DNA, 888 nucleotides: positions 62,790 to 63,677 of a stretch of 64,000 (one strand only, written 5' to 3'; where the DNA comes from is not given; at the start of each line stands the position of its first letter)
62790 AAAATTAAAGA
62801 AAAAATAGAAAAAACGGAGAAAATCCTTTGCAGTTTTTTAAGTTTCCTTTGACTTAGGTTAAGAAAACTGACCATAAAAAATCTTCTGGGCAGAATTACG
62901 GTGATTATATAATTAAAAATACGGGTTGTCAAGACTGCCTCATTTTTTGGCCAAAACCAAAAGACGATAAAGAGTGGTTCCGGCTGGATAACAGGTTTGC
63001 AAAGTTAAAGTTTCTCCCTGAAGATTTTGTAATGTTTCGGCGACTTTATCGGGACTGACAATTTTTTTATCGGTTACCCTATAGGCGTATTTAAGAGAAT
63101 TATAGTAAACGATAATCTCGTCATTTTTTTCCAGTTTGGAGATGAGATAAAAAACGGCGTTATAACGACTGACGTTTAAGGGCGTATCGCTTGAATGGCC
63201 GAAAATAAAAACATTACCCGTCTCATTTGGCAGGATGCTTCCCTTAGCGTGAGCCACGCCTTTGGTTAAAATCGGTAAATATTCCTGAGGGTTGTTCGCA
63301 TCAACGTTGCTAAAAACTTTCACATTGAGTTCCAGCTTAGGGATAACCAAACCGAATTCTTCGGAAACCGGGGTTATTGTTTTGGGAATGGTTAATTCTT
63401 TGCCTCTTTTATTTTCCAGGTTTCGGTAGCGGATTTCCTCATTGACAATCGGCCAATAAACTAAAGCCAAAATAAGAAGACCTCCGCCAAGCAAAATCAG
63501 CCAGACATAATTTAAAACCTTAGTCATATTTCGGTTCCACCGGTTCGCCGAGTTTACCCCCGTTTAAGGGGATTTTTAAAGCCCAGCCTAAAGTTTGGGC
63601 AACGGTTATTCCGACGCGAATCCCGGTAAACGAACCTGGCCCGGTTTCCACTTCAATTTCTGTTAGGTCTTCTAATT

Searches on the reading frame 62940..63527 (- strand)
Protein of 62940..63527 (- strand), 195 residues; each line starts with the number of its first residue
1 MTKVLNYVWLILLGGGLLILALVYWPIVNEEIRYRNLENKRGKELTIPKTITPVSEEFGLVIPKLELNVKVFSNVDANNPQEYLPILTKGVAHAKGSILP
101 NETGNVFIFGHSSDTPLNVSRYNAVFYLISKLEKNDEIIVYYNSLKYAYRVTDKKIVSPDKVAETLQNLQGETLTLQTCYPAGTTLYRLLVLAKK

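Call 24: search_protein_families(library=pfam, proteins=[window:62940-63527:-], max_evalue=0.01)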
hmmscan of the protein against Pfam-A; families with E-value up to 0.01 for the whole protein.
window:62940-63527:- (195 aa): 1 family
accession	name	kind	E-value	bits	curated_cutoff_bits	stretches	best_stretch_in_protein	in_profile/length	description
PF04203.18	Sortase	-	1.3e-23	83.5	26.6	1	60-194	1-123/125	Sortase domain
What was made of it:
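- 62940..63527 (-): Sortase gene directly upstream of the giant ORF (195 aa; FGHSS His and TLQTC Cys motifs present). Pfam Sortase E=1.3e-23 (call 24).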

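Call 42: search_protein_families(library=ncbifam, proteins=[window:62940-63527:-], max_evalue=0.01)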
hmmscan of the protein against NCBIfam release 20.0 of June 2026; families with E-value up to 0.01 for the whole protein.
window:62940-63527:- (195 aa): 7 families
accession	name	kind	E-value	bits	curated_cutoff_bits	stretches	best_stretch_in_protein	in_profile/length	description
NF058671.1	sortase_SrtD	exception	1.5e-16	60.6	140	1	56-181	62-170/187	class D sortase, LPxTATN-specific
NF033746.1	class_D_sortase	subfamily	2.5e-16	59.7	165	1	59-182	11-117/135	class D sortase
NF033745.1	class_C_sortase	subfamily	7.2e-15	55.3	160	1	58-194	93-219/220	class C sortase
TIGR01076.1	sortase_fam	subfamily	2e-12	47.1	39.35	1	62-194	5-126/136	sortase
NF033747.1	class_E_sortase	subfamily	1.9e-10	41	160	1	59-194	73-204/211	class E sortase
TIGR03784.1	marine_sortase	equivalog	1.7e-05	24.5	158.25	1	90-182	77-159/174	class GN sortase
NF033748.1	class_F_sortase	subfamily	0.0046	16.6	166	1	55-161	9-113/155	class F sortase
